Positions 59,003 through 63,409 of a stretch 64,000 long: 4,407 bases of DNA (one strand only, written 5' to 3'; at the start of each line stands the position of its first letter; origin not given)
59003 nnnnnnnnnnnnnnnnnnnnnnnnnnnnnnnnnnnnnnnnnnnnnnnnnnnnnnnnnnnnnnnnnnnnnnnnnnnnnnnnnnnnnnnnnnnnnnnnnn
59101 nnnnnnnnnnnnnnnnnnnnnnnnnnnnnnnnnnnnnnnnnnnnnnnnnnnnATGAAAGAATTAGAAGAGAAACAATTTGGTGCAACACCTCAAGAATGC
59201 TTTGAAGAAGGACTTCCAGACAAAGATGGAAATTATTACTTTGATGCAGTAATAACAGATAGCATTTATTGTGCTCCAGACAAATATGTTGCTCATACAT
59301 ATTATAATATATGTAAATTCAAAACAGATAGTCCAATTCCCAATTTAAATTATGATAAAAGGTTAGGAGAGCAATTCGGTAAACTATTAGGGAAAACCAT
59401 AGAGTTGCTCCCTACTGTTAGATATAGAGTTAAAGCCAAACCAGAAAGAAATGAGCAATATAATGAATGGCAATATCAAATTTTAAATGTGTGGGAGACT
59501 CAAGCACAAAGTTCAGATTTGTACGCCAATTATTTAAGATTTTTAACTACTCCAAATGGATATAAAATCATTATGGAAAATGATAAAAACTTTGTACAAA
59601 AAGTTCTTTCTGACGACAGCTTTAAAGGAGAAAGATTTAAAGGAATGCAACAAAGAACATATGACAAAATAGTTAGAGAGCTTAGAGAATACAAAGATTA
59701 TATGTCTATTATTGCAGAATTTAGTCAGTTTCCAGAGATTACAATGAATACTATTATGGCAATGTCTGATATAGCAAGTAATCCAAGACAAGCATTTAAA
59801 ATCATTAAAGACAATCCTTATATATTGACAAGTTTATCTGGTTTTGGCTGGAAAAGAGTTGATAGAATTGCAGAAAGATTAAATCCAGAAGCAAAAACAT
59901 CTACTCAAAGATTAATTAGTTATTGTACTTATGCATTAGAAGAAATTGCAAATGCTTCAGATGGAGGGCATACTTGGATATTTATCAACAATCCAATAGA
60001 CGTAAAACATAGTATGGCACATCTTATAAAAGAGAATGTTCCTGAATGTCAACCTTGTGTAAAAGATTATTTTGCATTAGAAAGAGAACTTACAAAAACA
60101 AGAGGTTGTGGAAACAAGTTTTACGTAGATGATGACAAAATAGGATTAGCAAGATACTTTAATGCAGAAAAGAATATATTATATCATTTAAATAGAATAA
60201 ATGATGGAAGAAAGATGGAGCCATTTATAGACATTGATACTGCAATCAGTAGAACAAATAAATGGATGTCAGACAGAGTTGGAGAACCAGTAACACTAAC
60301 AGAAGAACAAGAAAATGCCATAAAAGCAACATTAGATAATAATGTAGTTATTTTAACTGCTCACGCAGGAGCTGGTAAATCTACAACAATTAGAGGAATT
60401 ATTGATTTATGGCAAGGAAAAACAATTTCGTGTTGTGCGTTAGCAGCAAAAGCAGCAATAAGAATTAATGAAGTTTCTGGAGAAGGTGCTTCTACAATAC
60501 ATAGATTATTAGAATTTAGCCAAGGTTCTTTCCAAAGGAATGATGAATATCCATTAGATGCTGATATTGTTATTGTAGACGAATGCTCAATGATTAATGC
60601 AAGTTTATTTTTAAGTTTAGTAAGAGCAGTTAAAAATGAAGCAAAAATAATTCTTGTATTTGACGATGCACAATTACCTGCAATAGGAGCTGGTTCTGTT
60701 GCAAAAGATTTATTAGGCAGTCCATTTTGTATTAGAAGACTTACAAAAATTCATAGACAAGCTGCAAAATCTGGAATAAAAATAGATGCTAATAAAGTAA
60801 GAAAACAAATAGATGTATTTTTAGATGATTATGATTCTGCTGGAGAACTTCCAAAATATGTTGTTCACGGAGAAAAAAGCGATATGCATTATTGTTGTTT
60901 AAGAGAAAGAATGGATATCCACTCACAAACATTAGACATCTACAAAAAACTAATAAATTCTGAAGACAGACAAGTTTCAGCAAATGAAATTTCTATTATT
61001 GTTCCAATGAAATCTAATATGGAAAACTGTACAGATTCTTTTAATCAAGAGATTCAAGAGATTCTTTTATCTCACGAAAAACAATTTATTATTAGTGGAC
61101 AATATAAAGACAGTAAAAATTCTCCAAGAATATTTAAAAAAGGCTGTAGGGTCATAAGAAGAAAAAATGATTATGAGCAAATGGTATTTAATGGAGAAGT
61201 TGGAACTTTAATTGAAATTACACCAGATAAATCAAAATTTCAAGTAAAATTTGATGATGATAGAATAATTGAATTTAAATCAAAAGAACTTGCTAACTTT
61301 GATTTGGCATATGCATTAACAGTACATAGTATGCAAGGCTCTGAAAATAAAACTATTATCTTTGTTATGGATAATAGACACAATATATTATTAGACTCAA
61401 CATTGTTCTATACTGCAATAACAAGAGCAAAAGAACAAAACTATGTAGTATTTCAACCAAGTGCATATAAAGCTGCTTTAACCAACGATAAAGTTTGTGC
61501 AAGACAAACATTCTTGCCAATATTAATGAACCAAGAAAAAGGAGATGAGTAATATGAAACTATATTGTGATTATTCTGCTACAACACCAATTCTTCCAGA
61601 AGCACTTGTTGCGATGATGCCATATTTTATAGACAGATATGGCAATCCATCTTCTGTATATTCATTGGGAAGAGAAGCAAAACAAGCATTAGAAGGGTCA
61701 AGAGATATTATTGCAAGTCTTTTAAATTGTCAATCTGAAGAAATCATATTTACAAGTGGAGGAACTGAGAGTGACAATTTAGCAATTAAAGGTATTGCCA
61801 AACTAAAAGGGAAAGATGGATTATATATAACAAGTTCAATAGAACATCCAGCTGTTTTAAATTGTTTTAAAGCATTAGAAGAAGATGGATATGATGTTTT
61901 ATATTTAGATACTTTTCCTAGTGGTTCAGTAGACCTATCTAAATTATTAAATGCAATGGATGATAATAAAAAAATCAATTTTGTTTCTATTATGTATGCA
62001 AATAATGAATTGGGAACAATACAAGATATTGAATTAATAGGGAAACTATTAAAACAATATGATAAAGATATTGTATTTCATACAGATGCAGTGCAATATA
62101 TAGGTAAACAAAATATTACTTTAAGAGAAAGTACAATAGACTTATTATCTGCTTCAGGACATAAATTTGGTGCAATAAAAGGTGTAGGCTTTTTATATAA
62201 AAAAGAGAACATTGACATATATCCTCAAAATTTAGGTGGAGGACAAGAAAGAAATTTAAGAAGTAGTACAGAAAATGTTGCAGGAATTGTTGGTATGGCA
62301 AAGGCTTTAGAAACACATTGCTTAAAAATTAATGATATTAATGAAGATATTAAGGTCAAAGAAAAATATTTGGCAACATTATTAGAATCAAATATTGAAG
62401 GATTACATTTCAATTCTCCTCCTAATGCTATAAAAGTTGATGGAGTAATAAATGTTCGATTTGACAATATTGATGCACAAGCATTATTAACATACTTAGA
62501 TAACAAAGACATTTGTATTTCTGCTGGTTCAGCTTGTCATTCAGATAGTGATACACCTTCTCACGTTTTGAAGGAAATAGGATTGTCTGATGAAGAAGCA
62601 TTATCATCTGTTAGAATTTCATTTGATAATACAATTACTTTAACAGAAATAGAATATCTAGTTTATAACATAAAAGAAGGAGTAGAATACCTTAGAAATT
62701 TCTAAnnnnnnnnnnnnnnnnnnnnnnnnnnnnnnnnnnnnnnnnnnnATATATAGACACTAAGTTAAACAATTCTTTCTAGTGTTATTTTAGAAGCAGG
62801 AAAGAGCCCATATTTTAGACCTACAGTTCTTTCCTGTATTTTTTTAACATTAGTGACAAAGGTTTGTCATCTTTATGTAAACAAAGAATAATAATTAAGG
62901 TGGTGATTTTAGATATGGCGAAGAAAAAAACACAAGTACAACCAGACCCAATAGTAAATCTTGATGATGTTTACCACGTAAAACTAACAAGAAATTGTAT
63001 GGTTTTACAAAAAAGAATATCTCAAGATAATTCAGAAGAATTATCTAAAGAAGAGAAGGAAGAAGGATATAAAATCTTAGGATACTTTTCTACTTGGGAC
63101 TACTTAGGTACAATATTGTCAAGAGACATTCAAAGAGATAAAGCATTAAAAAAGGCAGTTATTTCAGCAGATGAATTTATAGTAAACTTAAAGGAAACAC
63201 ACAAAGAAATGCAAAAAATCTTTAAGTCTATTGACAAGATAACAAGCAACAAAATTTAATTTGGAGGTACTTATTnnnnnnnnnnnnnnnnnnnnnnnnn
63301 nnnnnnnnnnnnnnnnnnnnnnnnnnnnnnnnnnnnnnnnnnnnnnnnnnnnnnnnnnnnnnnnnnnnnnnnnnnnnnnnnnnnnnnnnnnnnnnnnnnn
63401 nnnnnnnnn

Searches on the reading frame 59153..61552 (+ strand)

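Call 11: search_protein_families(library=pfam, proteins=[window:59153-61552:+], max_evalue=0.001)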
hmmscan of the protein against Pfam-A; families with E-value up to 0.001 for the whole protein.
window:59153-61552:+ (799 aa): 8 families
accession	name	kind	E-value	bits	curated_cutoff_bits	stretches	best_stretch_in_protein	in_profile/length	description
PF13245.12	AAA_19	-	4.2e-31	108.3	25.1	1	386-512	1-133/134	AAA domain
PF13604.12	AAA_30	-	4.6e-30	105.2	27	1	382-550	2-169/191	AAA domain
PF01443.25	Viral_helicase1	-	1.2e-11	45.3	21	1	702-762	160-223/228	Viral superfamily 1 RNA helicase core domain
PF18335.7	SH3_13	-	2.6e-10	40.4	41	1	631-700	2-65/65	ATP-dependent RecD-like DNA helicase SH3 domain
PF13538.12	UvrD_C_2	-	1.8e-09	37.7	27.4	1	718-766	1-52/52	UvrD-like helicase C-terminal domain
PF14490.11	HHH_RecD2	-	7.5e-09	35.8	27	1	213-274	32-91/92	ATP-dependent RecD2 DNA helicase HHH domain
PF13086.12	AAA_11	-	2e-05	24.9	27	0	469-511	213-253/257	AAA domain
PF20720.3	nSTAND3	-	0.00059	20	27.2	0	383-418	4-39/155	Novel STAND NTPase 3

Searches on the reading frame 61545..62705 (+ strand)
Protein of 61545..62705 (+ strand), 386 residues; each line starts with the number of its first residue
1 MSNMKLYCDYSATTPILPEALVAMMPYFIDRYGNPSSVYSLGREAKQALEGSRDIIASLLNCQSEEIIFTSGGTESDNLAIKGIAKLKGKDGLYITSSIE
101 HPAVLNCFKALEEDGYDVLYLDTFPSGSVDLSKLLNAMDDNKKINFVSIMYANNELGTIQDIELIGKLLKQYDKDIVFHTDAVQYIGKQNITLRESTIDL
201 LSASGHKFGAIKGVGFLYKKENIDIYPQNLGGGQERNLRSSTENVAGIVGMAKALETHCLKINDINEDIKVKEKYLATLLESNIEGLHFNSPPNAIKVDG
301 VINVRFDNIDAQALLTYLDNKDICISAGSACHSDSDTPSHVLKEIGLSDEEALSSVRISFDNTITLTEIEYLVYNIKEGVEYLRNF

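Call 8: search_protein_families(library=pfam, proteins=[window:61545-62705:+], max_evalue=0.01)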
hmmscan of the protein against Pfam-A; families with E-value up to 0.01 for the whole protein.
window:61545-62705:+ (386 aa): 2 families
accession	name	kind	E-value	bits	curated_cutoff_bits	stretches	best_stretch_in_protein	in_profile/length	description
PF00266.25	Aminotran_5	-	3.2e-70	237.4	21.5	1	7-372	2-371/371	Aminotransferase class-V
PF00155.27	Aminotran_1_2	-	0.0032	17.1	19.7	1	56-172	51-175/361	Aminotransferase class I and II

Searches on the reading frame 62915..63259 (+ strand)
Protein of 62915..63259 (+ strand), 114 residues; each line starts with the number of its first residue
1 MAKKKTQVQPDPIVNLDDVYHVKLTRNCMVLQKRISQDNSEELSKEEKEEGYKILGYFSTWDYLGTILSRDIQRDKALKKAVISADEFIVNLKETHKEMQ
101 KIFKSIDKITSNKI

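Call 8: search_protein_families(library=pfam, proteins=[window:62915-63259:+], max_evalue=0.01)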
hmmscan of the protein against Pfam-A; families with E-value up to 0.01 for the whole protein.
window:62915-63259:+ (114 aa): 0 families

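Call 18: find_related_loci(query=window:62915-63259:+, collection=viral_contigs, flank=4000)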
Query window:62915-63259:+ (114 aa) in viral_contigs; peptide patterns used: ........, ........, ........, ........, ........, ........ (x = any residue, [..] = any of these).
19 stretches matched a pattern; 1 encode a relative of the query (tblastn E <= 1e-3); 1 distinct loci.
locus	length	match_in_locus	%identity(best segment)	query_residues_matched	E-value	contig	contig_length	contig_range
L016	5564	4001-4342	100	1-114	3e-76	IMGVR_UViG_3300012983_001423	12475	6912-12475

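Call 36: search_protein_families(library=phrogs, proteins=[window:62915-63259:+], max_evalue=0.001)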
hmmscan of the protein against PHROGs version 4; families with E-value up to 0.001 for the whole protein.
window:62915-63259:+ (114 aa): 0 families
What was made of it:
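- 62915..63259 (+): First gene of the leader-2 operon (114 aa, no family match). No Pfam or PHROG hit (calls 8, 36).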

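Call 63: find_homologous_proteins(query=window:62915-63259:+, max_evalue=0.001)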
Query window:62915-63259:+ (114 aa): 22 proteins with E <= 0.001 among 33 candidates.
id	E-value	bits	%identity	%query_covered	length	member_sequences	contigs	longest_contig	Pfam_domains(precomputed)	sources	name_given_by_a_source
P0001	5.5e-67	240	100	100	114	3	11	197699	-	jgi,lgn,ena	-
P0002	4.5e-48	179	78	99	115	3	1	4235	-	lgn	-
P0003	1.0e-47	178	79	93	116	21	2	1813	-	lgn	-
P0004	1.1e-47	178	78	99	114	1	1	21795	-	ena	-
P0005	1.5e-47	178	73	98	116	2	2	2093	-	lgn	-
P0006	1.7e-46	174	75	98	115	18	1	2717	-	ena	-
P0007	4.1e-46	173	75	99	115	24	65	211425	-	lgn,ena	-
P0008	7.8e-46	172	75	99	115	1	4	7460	-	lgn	-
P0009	7.8e-46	172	71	99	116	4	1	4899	-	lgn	-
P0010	8.6e-46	172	71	98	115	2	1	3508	-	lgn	-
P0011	2.7e-45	171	72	99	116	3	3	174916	-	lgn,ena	-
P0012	1.4e-44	168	73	99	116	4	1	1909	-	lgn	-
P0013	1.8e-44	168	72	97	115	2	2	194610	-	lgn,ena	-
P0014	1.3e-43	165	67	98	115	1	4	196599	-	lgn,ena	-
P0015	1.3e-43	165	68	98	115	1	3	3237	-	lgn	-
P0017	2.3e-43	164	71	99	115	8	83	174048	-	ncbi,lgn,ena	-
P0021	1.2e-37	146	64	99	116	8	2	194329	-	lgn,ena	-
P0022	2.5e-37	145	63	99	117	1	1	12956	-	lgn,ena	-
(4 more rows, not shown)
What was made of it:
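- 62915..63259 (+): Twenty-two homologue clusters, all on large phage contigs (call 63).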

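Call 64: find_encoding_contigs(protein=P0021, flank=1500, max_places=1)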
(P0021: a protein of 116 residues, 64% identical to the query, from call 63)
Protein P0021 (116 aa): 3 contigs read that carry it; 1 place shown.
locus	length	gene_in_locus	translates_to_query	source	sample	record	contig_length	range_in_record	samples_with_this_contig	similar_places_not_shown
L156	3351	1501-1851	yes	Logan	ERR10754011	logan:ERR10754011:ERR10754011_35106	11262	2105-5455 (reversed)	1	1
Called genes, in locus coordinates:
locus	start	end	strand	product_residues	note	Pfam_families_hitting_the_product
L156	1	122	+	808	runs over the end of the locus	PF14490:HHH_RecD2, PF01443:Viral_helicase1 (faint), PF13245:AAA_19, PF13604:AAA_30, PF18335:SH3_13, PF13538:UvrD_C_2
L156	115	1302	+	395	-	PF00266:Aminotran_5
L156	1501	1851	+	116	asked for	-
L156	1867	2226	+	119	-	-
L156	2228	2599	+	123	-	-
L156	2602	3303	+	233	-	PF00692:dUTPase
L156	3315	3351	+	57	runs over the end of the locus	-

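Call 65: find_encoding_contigs(protein=P0022, flank=1500, max_places=1)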
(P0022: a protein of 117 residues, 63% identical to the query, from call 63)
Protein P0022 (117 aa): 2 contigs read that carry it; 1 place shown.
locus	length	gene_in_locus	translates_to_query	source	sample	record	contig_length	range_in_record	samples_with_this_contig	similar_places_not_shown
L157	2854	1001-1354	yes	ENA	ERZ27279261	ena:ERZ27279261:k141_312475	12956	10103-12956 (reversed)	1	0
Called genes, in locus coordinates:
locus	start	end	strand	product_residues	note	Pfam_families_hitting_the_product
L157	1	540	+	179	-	?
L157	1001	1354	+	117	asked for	-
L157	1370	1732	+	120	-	-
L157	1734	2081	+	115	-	-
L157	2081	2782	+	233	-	PF22769:DCD (faint), PF00692:dUTPase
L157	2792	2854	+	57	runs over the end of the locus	-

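Call 66: find_encoding_contigs(protein=P0014, flank=1500, max_places=1)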
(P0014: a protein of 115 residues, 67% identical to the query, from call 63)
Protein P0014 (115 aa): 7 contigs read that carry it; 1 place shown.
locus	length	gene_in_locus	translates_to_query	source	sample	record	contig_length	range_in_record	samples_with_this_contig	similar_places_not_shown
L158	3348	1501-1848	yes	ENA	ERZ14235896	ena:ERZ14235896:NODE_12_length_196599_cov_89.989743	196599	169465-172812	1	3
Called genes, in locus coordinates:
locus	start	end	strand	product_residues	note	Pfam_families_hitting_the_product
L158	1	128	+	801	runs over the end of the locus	PF14490:HHH_RecD2, PF01443:Viral_helicase1 (faint), PF13245:AAA_19, PF13604:AAA_30, PF18335:SH3_13, PF13538:UvrD_C_2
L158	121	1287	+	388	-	PF00266:Aminotran_5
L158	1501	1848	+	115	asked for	-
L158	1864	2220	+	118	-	-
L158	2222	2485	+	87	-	-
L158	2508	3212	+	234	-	PF00692:dUTPase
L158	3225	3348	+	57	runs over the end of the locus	-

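Call 67: find_encoding_contigs(protein=P0017, flank=1500, max_places=1)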
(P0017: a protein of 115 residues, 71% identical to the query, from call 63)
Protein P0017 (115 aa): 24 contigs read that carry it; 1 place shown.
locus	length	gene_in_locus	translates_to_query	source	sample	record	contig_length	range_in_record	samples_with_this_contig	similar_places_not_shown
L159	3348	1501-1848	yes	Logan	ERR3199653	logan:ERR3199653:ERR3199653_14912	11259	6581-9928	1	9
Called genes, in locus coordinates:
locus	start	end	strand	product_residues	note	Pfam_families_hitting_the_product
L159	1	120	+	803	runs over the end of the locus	PF14490:HHH_RecD2, PF01443:Viral_helicase1 (faint), PF13245:AAA_19, PF13604:AAA_30, PF18335:SH3_13, PF13538:UvrD_C_2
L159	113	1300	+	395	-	PF00266:Aminotran_5, PF00155:Aminotran_1_2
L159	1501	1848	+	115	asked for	-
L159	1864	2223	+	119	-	-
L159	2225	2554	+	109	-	-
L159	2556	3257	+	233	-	PF00692:dUTPase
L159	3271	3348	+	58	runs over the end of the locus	-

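Call 68: find_encoding_contigs(protein=P0011, flank=1500, max_places=1)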
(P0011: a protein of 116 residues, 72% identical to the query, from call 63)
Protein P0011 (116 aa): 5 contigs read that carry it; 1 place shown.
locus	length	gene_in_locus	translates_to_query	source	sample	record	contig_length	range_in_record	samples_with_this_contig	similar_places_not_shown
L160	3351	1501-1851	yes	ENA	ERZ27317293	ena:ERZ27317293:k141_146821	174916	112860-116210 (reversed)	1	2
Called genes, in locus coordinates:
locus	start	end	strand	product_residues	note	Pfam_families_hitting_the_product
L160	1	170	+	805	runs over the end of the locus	PF14490:HHH_RecD2, PF01443:Viral_helicase1 (faint), PF13086:AAA_11 (faint), PF13245:AAA_19, PF13604:AAA_30, PF18335:SH3_13, PF13538:UvrD_C_2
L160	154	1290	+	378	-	PF00266:Aminotran_5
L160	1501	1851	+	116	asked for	-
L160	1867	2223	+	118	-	-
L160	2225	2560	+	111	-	-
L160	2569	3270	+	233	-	PF22769:DCD (weak), PF00692:dUTPase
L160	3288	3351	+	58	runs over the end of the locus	-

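Call 69: find_encoding_contigs(protein=P0013, flank=1500, max_places=1)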
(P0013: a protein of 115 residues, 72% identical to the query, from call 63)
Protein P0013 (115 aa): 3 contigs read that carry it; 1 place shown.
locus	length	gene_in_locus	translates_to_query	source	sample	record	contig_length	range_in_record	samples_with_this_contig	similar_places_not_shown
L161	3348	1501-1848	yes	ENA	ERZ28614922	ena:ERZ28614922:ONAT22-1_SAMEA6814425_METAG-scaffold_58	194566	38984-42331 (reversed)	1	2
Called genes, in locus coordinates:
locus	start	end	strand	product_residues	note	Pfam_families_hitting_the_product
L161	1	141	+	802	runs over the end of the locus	PF14490:HHH_RecD2, PF01443:Viral_helicase1 (faint), PF13245:AAA_19, PF13604:AAA_30, PF18335:SH3_13, PF13538:UvrD_C_2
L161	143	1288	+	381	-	PF00266:Aminotran_5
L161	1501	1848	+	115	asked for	-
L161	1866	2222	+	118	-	-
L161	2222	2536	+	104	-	-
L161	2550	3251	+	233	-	PF00692:dUTPase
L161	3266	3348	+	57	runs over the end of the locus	-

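Call 70: find_encoding_contigs(protein=P0004, flank=1500, max_places=1)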
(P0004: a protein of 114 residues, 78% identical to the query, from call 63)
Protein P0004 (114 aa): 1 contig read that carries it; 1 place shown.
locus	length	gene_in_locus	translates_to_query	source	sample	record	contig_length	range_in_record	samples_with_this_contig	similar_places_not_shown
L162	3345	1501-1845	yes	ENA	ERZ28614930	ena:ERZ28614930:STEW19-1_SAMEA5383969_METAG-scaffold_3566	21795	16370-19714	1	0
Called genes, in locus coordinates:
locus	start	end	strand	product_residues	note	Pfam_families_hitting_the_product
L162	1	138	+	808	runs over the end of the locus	PF14490:HHH_RecD2, PF01443:Viral_helicase1 (faint), PF13245:AAA_19, PF13604:AAA_30, PF18335:SH3_13, PF13538:UvrD_C_2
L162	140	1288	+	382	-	PF00266:Aminotran_5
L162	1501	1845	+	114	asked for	-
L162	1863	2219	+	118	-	-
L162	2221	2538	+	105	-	-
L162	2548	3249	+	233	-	PF22769:DCD (weak), PF00692:dUTPase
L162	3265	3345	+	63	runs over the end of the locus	-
